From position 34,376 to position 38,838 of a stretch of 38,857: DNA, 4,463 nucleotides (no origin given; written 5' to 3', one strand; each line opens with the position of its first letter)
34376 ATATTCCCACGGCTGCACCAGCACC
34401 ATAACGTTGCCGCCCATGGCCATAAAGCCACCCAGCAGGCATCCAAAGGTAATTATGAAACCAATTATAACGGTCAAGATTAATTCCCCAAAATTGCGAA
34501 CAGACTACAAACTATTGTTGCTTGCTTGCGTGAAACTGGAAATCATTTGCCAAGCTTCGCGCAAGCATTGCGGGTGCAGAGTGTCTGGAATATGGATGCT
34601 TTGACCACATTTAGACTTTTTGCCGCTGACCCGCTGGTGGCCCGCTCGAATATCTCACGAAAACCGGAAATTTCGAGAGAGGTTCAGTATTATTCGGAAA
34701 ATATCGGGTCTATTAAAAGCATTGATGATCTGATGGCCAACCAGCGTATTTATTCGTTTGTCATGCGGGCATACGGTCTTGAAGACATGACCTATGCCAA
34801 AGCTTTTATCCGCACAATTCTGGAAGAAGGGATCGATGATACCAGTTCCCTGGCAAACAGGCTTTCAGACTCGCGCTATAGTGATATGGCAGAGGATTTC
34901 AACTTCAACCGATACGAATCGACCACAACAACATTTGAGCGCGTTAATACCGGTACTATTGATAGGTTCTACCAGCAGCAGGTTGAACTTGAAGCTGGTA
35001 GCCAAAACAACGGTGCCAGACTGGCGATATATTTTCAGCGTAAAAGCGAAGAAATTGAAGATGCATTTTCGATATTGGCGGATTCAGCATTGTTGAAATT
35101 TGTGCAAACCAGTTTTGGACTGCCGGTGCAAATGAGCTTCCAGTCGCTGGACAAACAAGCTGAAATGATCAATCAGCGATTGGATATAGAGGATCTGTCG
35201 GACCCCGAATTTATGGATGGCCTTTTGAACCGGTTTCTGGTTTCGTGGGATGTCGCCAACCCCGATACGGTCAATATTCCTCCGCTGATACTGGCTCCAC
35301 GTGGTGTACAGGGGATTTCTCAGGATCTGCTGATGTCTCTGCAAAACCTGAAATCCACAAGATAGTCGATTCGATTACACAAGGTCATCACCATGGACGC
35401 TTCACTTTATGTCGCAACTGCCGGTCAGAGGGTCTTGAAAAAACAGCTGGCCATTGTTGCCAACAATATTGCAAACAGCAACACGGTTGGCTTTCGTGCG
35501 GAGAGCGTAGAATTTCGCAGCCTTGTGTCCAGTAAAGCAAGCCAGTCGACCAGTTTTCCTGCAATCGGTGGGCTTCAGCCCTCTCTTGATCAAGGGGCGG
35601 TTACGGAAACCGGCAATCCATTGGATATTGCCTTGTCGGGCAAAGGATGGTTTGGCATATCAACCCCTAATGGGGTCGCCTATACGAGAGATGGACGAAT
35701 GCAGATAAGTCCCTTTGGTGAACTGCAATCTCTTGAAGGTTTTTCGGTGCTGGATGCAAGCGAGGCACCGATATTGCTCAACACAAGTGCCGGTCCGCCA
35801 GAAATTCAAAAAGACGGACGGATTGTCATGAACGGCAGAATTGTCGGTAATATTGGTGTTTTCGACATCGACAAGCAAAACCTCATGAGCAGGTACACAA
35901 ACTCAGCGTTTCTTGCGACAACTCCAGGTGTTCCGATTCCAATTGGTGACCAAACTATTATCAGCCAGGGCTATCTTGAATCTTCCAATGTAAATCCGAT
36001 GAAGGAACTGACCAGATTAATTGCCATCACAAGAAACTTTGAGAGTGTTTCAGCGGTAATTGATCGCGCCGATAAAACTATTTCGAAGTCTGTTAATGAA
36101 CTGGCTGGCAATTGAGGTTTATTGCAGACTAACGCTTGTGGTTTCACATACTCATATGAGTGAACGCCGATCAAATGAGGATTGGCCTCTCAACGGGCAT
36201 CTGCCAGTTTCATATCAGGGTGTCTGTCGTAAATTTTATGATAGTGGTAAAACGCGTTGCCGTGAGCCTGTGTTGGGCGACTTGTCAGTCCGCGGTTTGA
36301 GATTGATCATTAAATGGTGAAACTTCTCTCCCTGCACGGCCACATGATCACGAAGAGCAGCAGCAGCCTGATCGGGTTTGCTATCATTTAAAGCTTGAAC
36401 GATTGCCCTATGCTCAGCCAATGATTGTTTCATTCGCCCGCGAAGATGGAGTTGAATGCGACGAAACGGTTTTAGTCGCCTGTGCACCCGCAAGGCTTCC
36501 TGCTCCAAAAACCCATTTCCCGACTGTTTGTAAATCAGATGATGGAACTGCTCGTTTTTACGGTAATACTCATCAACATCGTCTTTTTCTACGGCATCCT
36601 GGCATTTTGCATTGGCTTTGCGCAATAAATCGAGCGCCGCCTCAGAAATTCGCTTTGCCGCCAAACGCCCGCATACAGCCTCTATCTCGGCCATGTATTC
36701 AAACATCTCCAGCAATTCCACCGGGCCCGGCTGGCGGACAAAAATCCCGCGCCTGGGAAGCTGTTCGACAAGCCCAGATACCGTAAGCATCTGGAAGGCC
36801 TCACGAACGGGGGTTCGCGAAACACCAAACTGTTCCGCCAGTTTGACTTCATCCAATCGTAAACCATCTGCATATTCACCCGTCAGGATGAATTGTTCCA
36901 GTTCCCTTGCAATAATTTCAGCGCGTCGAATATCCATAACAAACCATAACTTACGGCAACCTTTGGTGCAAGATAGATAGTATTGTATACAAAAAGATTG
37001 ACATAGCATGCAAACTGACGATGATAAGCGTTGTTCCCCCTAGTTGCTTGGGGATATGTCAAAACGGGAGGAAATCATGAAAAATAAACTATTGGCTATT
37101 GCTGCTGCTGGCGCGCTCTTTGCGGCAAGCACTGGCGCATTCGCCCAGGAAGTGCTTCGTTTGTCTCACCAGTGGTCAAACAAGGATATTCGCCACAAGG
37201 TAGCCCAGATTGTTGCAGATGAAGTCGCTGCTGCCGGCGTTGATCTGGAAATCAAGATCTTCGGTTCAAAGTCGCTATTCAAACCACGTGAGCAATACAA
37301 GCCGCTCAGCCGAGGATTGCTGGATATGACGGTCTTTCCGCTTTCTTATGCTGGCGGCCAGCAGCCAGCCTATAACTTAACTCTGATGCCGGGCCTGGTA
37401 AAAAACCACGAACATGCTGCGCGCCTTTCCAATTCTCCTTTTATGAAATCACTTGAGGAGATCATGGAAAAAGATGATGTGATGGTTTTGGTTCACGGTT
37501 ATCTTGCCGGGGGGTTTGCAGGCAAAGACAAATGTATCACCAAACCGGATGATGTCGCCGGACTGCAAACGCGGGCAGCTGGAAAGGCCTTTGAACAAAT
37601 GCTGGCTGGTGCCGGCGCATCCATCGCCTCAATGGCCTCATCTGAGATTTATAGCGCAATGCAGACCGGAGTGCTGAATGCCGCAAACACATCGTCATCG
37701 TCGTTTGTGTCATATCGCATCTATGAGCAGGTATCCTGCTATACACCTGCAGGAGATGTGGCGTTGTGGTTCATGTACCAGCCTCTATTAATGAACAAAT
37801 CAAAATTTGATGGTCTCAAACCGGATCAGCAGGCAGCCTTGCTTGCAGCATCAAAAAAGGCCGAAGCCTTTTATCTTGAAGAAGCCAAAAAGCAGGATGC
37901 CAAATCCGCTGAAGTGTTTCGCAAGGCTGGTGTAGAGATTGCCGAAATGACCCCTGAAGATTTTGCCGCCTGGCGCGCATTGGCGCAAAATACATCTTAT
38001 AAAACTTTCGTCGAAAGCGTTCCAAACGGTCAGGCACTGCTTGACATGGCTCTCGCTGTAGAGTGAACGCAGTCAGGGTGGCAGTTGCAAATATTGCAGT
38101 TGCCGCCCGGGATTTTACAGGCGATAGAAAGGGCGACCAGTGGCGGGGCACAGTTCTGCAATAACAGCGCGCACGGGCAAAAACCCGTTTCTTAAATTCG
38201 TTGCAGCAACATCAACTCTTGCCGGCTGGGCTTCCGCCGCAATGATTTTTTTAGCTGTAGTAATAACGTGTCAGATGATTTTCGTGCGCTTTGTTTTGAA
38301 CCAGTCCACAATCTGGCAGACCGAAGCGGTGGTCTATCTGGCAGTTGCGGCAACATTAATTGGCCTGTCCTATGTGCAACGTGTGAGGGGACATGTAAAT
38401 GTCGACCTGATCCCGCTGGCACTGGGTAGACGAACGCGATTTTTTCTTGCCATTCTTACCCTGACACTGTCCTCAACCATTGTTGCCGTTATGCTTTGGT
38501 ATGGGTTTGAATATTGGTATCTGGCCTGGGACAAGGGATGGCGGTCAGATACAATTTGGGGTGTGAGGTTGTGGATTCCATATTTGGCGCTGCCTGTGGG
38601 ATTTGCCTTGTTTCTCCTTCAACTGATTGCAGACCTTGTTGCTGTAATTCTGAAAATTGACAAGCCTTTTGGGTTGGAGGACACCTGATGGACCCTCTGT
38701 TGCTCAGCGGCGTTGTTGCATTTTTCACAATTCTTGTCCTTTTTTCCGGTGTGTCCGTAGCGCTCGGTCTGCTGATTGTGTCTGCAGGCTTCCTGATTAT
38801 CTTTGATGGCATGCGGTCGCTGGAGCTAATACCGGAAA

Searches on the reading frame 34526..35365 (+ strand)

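Call 31: search_protein_families(library=pfam, proteins=[window:34526-35365:+], max_evalue=0.001)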
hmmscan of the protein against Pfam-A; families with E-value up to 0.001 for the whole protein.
window:34526-35365:+ (279 aa): 1 family
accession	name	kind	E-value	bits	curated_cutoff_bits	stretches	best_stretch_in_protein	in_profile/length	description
PF06748.17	DUF1217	-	1.5e-49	168.4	22.9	1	82-229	1-148/149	Protein of unknown function (DUF1217)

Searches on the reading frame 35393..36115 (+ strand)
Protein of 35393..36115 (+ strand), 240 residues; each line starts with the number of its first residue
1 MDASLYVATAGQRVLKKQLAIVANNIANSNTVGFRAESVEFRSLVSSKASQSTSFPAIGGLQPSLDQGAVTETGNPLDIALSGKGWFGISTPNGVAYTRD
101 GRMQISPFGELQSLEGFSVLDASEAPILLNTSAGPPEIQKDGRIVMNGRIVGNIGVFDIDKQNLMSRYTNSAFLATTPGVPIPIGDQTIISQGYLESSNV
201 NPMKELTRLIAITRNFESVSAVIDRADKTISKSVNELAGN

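Call 31: search_protein_families(library=pfam, proteins=[window:35393-36115:+], max_evalue=0.001)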
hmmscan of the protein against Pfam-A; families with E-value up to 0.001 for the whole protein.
window:35393-36115:+ (240 aa): 3 families
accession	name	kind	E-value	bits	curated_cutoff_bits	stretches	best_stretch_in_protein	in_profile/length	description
PF06429.18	Flg_bbr_C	-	5.4e-14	51.9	23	1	192-234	2-44/46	Flagellar basal body rod FlgEFG protein C-terminal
PF22692.1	LlgE_F_G_D1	-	6.3e-09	36.3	27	1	80-145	1-63/64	Flagellar hook protein FlgE/F/G D1 domain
PF00460.25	Flg_bb_rod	-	3.4e-08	33.7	20.7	1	5-35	1-31/31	Flagella basal body rod protein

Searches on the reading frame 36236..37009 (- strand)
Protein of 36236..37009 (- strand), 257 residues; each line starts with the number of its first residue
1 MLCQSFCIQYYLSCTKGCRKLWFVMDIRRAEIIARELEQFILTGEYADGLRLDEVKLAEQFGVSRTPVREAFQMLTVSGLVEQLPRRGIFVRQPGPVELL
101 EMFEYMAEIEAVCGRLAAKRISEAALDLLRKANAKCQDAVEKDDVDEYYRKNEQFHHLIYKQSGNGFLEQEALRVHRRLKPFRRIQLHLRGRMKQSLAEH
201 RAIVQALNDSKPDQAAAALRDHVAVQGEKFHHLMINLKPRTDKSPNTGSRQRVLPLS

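Call 31: search_protein_families(library=pfam, proteins=[window:36236-37009:-], max_evalue=0.001)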
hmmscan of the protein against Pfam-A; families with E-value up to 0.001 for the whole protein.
window:36236-37009:- (257 aa): 2 families
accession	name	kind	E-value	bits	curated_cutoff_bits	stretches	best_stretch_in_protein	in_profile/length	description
PF07729.17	FCD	-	7.2e-27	94.7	24.3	1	101-224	1-124/125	FCD domain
PF00392.27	GntR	-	3.9e-17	62.1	27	1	31-91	3-64/64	Bacterial regulatory proteins, gntR family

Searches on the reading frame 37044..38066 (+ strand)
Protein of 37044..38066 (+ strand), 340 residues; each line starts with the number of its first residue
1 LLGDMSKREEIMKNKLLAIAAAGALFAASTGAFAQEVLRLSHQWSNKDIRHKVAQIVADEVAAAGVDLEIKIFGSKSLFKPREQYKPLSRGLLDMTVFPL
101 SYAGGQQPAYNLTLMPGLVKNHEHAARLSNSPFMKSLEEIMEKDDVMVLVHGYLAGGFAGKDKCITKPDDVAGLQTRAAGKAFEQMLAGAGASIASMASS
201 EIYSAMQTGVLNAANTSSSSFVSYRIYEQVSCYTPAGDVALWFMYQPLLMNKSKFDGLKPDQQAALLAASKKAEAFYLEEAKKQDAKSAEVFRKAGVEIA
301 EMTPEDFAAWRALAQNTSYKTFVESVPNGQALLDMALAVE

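Call 31: search_protein_families(library=pfam, proteins=[window:37044-38066:+], max_evalue=0.001)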
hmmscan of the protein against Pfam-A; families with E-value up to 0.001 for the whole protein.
window:37044-38066:+ (340 aa): 1 family
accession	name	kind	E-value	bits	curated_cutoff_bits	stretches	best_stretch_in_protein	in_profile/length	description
PF03480.18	DctP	-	1.8e-40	139.5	23.4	1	40-318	1-279/286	Bacterial extracellular solute-binding protein, family 7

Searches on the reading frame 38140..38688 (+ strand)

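Call 31: search_protein_families(library=pfam, proteins=[window:38140-38688:+], max_evalue=0.001)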
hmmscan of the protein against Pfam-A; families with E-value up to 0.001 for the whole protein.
window:38140-38688:+ (182 aa): 1 family
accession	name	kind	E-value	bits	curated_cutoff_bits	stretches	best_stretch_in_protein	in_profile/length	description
PF04290.18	DctQ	-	9e-28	97.2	28.3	1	40-169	2-129/132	Tripartite ATP-independent periplasmic transporters, DctQ component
